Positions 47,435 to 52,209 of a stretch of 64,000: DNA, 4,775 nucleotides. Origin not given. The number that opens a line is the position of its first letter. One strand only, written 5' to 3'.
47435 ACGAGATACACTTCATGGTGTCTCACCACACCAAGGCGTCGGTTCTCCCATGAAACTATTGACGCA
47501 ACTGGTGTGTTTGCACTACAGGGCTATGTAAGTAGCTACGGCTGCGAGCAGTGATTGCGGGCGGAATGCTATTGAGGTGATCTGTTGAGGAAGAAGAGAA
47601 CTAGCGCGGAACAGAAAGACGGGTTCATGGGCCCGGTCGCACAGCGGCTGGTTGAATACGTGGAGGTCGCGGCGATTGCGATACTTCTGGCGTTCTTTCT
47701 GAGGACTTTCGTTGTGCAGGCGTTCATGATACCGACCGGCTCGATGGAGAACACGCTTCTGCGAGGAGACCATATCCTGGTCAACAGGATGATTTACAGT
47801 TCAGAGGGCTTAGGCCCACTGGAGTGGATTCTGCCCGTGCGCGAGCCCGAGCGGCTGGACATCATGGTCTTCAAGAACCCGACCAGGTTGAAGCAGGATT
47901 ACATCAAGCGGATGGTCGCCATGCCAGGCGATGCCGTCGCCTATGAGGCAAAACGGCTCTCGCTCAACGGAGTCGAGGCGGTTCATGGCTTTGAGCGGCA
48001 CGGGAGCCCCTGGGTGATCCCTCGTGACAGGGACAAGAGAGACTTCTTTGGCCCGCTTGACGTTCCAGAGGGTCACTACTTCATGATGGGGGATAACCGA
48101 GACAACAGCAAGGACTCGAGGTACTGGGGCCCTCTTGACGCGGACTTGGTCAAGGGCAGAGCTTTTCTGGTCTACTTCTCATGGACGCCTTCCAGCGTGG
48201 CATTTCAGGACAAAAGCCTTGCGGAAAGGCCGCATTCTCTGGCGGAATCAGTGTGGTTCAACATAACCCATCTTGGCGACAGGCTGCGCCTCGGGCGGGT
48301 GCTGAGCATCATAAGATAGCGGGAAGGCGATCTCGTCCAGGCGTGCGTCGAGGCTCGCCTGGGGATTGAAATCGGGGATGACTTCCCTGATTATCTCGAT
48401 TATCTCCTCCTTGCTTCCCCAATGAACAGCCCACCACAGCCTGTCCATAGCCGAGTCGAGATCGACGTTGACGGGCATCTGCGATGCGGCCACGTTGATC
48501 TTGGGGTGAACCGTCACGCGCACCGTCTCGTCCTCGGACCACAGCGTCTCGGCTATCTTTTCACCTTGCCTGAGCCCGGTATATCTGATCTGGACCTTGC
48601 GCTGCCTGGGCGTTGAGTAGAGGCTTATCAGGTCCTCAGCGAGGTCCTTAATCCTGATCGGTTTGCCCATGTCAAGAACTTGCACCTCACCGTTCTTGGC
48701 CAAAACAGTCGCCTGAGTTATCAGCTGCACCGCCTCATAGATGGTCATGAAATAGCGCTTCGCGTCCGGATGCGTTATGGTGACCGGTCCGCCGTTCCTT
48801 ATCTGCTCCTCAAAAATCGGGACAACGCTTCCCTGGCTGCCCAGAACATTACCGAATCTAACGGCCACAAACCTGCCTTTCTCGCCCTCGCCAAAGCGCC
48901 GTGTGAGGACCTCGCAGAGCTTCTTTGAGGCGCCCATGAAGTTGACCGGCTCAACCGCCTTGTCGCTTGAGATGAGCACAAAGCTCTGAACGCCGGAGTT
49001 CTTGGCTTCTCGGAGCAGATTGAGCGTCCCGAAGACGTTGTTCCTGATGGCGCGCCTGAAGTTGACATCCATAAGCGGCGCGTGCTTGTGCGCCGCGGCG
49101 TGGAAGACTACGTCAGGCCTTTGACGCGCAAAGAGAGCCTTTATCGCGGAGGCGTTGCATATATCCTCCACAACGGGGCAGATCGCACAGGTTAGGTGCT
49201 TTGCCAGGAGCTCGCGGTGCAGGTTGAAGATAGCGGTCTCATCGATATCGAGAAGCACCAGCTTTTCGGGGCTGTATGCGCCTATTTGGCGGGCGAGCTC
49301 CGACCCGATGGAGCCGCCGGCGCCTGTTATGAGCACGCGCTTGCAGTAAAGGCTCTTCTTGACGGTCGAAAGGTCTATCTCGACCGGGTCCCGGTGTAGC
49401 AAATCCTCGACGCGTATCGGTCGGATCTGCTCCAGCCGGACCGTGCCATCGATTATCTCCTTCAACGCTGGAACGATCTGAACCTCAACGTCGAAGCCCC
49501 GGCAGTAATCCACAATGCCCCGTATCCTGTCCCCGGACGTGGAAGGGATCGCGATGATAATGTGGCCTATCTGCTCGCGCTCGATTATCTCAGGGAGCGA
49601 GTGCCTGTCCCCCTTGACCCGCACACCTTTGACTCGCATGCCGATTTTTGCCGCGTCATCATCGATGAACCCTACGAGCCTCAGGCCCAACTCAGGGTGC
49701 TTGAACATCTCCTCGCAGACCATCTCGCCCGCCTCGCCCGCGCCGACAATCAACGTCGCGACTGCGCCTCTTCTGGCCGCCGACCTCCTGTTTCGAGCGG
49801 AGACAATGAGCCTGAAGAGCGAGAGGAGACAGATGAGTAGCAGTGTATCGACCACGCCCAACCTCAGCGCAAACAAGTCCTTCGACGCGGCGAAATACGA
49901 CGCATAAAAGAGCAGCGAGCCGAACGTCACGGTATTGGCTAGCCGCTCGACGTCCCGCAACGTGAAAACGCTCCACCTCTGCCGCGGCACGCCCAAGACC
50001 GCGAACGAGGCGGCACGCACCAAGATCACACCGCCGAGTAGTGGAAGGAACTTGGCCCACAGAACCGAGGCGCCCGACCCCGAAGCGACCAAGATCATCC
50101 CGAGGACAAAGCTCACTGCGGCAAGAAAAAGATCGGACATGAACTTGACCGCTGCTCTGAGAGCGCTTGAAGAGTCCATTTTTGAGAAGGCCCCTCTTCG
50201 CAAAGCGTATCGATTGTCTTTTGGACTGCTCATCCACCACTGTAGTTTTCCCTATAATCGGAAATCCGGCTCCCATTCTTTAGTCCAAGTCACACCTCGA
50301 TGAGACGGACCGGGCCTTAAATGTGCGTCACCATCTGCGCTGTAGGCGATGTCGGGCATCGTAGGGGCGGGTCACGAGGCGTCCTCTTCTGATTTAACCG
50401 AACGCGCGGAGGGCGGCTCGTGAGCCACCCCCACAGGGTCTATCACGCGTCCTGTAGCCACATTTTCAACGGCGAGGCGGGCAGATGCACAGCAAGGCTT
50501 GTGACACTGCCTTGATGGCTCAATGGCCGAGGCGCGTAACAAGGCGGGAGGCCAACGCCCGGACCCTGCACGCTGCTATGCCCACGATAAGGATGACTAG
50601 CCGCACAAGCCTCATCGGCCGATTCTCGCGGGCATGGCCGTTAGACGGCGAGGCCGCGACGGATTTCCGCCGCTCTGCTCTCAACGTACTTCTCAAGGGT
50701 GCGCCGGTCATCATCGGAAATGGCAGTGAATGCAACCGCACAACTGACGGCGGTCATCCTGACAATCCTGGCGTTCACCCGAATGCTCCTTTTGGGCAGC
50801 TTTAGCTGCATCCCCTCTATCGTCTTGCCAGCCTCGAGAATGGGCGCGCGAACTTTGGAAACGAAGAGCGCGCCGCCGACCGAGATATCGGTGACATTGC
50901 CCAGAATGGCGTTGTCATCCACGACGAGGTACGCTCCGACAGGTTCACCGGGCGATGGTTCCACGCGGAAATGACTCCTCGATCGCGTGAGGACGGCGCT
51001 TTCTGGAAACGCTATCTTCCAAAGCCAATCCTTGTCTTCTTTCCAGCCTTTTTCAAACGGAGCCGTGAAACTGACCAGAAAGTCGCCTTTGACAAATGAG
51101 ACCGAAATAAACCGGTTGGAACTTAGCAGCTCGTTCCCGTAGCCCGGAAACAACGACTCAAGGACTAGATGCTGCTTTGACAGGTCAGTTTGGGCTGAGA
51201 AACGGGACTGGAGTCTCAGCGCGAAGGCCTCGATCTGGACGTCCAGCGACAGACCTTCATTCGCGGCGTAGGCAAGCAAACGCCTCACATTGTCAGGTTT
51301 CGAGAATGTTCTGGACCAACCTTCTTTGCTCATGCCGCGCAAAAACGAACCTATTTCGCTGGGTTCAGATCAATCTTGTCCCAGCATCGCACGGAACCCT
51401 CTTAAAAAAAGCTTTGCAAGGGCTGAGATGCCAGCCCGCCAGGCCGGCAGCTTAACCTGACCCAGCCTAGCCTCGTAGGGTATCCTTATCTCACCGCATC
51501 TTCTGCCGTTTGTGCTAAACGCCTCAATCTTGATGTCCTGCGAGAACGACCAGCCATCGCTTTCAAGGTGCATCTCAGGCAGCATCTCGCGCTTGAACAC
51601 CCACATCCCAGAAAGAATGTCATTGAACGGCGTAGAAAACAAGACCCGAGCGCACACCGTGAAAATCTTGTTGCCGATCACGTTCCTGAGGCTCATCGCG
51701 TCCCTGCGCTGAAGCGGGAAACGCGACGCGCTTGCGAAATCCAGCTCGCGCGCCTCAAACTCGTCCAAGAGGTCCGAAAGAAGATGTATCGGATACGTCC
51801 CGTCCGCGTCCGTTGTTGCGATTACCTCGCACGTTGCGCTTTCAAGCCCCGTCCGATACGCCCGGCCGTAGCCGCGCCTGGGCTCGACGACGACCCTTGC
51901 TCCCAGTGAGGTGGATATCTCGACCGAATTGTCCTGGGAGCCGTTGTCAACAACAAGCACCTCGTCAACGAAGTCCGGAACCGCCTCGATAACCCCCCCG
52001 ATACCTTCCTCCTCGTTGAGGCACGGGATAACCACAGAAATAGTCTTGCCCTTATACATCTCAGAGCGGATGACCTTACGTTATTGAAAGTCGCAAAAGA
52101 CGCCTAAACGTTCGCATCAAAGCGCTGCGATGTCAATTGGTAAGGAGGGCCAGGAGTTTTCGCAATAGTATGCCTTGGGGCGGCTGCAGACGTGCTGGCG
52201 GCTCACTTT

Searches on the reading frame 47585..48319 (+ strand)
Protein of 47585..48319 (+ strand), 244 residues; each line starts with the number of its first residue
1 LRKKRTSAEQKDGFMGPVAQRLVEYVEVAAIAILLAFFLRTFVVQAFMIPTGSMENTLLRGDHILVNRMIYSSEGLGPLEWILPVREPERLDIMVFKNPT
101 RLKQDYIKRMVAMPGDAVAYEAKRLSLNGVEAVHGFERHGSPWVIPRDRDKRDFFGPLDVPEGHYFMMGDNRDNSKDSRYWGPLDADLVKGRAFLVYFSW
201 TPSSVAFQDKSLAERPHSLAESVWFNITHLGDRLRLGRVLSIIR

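Call 45: search_protein_families(library=pfam, proteins=[window:47585-48319:+], max_evalue=0.00001)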
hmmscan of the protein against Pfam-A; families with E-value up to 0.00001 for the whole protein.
window:47585-48319:+ (244 aa): 1 family
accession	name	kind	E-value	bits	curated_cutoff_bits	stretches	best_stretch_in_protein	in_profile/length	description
PF10502.14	Peptidase_S26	-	7.8e-47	159.8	22.9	1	23-198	2-168/168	Signal peptidase, peptidase S26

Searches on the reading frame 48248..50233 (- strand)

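Call 45: search_protein_families(library=pfam, proteins=[window:48248-50233:-], max_evalue=0.00001)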
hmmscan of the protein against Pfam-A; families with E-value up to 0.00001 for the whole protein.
window:48248-50233:- (661 aa): 8 families
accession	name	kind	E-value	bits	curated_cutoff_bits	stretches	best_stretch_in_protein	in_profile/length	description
PF02719.21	Polysacc_synt_2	-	3.8e-102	341.8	20.2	1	300-582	1-291/293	Polysaccharide biosynthesis protein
PF01370.27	Epimerase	-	8.6e-19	68.3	20.9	1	300-510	1-226/240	NAD dependent epimerase/dehydratase family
PF13727.12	CoA_binding_3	-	3.2e-15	57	25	1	104-255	29-175/175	CoA-binding domain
PF16363.11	GDP_Man_Dehyd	-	2.5e-11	44.1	27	1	301-424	1-130/332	GDP-mannose 4,6 dehydratase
PF04321.23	RmlD_sub_bind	-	8.9e-10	38.5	27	1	299-468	2-156/287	RmlD substrate binding domain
PF01073.25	3Beta_HSD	-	3.3e-07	30.1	22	1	301-429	1-122/280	3-beta hydroxysteroid dehydrogenase/isomerase family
PF00899.27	ThiF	-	2.8e-06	27.1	28.1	0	295-346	18-68/238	ThiF family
PF13561.12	adh_short_C2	-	3.8e-06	27.1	27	1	304-447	1-157/236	Enoyl-(Acyl carrier protein) reductase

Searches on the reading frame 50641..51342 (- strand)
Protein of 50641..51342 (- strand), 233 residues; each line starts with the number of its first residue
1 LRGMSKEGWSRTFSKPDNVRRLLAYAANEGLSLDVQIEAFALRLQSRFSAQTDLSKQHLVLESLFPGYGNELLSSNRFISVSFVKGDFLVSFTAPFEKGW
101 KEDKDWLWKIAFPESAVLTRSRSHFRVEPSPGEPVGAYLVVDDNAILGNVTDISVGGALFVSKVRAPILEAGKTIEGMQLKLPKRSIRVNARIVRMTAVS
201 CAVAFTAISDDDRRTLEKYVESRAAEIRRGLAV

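Call 90: search_protein_families(library=pfam, proteins=[window:50641-51342:-], max_evalue=0.00001)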
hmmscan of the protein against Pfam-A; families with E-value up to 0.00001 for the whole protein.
window:50641-51342:- (233 aa): 1 family
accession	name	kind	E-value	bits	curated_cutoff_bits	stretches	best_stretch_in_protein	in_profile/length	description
PF07238.19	PilZ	-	1.2e-10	42.1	22.5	1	122-221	3-101/102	PilZ domain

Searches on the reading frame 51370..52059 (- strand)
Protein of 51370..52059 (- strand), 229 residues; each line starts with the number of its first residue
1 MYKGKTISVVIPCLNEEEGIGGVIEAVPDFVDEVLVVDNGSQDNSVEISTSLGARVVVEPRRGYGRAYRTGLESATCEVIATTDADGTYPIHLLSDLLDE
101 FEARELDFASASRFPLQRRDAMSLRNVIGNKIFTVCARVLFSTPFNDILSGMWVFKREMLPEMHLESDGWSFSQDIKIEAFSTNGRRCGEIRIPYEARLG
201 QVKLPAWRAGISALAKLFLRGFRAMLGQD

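Call 90: search_protein_families(library=pfam, proteins=[window:51370-52059:-], max_evalue=0.00001)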
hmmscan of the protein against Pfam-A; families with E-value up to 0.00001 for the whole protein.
window:51370-52059:- (229 aa): 1 family
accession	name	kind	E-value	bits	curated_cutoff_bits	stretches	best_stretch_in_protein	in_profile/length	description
PF00535.33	Glycos_transf_2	-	8e-23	81.6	23.3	1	8-115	1-117/168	Glycosyl transferase family 2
